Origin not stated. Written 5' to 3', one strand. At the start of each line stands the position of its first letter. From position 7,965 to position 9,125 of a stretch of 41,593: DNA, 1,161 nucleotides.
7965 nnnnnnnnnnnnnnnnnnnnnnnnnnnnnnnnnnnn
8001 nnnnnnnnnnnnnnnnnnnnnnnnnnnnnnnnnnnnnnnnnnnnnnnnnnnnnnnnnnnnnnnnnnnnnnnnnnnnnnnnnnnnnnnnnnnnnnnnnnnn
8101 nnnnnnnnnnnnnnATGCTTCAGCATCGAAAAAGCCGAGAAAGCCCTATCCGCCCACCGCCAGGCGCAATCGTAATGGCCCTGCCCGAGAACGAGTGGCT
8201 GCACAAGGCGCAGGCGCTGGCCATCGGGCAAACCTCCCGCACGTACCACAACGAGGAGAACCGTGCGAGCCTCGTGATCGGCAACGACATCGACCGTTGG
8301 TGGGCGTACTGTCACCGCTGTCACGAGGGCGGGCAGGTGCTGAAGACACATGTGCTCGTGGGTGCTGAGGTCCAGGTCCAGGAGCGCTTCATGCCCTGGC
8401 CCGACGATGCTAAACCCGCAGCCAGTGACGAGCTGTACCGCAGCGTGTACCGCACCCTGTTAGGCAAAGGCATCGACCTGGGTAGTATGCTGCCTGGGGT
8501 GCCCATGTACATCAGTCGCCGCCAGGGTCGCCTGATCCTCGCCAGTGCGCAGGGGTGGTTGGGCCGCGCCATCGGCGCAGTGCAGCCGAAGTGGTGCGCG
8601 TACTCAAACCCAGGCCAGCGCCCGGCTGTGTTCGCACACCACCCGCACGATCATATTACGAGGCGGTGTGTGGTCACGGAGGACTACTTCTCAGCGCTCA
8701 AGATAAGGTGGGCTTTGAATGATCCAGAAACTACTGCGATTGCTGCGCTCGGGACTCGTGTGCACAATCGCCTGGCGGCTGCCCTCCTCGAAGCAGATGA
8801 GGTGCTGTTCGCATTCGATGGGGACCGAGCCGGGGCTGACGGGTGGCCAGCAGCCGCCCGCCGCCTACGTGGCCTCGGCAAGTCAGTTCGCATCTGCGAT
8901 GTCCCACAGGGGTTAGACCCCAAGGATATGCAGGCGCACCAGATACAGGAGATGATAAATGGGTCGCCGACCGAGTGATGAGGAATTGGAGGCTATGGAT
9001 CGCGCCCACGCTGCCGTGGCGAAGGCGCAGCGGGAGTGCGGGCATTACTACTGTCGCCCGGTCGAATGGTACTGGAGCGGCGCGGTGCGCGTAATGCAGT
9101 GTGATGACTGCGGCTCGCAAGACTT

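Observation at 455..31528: Four copies of a 22-27-bp T7-promoter-like motif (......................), placed where phage-RNAP promoters would be expected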

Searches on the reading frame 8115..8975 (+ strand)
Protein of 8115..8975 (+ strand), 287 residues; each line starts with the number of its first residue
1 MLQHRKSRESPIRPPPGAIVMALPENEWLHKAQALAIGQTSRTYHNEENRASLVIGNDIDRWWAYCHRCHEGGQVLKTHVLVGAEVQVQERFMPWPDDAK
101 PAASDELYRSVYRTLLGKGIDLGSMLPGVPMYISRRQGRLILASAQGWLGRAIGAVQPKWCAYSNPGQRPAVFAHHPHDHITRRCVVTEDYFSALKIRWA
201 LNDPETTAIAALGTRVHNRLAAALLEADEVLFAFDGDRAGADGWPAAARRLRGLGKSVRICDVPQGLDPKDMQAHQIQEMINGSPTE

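Call 63: find_homologous_proteins(query=window:8115-8975:+, max_evalue=1e-20)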
Query window:8115-8975:+ (287 aa): 42 proteins with E <= 1e-20 among 8000 candidates.
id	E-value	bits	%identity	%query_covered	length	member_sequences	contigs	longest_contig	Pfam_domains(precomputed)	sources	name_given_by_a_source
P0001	3.5e-167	573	93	91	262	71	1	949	PF13155.13,PF13362.13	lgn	-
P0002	2.9e-152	524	87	91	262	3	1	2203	PF13155.13,PF13362.13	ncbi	-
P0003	4.3e-113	395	67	91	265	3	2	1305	PF13155.13,PF13362.13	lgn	-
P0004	2.2e-111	390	66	91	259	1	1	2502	PF13155.13,PF13662.13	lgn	-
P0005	9.8e-106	371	63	91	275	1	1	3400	PF13155.13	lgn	-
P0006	6.4e-105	369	63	91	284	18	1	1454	PF13155.13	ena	-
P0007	1.5e-104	367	63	91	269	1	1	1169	PF13155.13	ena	-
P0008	1.1e-101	358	60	91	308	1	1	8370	PF13155.13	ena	-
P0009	6.7e-101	355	61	91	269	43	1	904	PF13155.13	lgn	-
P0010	2.8e-97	344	61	91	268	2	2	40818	-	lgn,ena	-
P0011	2.2e-95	337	58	91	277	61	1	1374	PF13155.13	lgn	-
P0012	7.8e-95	335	59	91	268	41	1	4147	PF13155.13,PF13662.13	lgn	-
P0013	3.0e-94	334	59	91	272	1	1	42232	PF13155.13,PF13662.13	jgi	jgi:hypothetical protein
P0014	3.1e-94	334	56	93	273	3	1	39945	PF13155.13,PF13662.13,PF01751.29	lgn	-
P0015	5.0e-86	307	54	91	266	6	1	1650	PF13155.13,PF13662.13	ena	-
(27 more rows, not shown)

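Call 64: find_encoding_contigs(protein=P0001, flank=10000, max_places=6)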
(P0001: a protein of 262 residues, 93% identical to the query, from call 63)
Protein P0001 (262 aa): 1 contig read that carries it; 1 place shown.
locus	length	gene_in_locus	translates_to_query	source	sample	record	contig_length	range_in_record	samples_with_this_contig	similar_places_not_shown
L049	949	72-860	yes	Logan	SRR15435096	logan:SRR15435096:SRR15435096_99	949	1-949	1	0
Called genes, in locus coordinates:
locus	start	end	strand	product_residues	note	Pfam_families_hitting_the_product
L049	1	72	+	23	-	?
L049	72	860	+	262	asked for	PF13362:Toprim_3 (weak), PF13155:Toprim_2 (weak)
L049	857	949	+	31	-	?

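Call 65: find_encoding_contigs(protein=P0010, flank=10000, max_places=2)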
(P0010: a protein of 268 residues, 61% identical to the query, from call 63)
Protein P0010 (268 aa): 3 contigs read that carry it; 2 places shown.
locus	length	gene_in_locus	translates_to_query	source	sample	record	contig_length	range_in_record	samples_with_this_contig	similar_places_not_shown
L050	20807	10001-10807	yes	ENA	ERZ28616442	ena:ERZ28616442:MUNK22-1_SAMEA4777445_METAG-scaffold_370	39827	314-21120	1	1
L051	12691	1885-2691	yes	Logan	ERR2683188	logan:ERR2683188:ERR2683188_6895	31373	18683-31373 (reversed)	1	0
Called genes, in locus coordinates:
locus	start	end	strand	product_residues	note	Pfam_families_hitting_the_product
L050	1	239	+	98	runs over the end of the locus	PF11123:DNA_Packaging_2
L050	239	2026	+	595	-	PF22530:Terminase-T7_RNaseH-like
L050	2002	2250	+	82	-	-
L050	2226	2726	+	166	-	PF00959:Phage_lysozyme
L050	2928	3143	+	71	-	PF23793:LysC (faint)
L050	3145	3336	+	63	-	-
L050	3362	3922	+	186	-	-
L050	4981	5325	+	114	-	-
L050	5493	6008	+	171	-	-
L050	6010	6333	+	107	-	-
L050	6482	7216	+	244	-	-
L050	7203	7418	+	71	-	-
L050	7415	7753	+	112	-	-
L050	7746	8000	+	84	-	-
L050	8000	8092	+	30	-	-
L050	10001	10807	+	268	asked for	-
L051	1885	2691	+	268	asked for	-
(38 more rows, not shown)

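Call 66: find_encoding_contigs(protein=P0013, flank=10000, max_places=2)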
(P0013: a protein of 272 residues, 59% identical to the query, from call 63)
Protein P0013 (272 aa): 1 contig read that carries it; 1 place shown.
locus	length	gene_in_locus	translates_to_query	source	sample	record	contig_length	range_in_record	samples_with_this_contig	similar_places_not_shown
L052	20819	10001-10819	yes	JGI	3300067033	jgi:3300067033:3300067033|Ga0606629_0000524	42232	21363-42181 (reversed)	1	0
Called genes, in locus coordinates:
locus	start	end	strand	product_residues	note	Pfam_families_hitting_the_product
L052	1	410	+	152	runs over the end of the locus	?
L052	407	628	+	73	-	-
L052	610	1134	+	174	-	PF00959:Phage_lysozyme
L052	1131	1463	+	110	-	-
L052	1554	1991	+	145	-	-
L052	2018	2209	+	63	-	-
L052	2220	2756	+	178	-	-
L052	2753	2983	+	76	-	-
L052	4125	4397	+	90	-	-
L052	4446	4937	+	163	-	-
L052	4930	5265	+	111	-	-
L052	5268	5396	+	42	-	-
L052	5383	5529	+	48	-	-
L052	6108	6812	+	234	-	-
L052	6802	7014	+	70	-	-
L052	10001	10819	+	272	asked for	PF13155:Toprim_2, PF13662:Toprim_4 (weak)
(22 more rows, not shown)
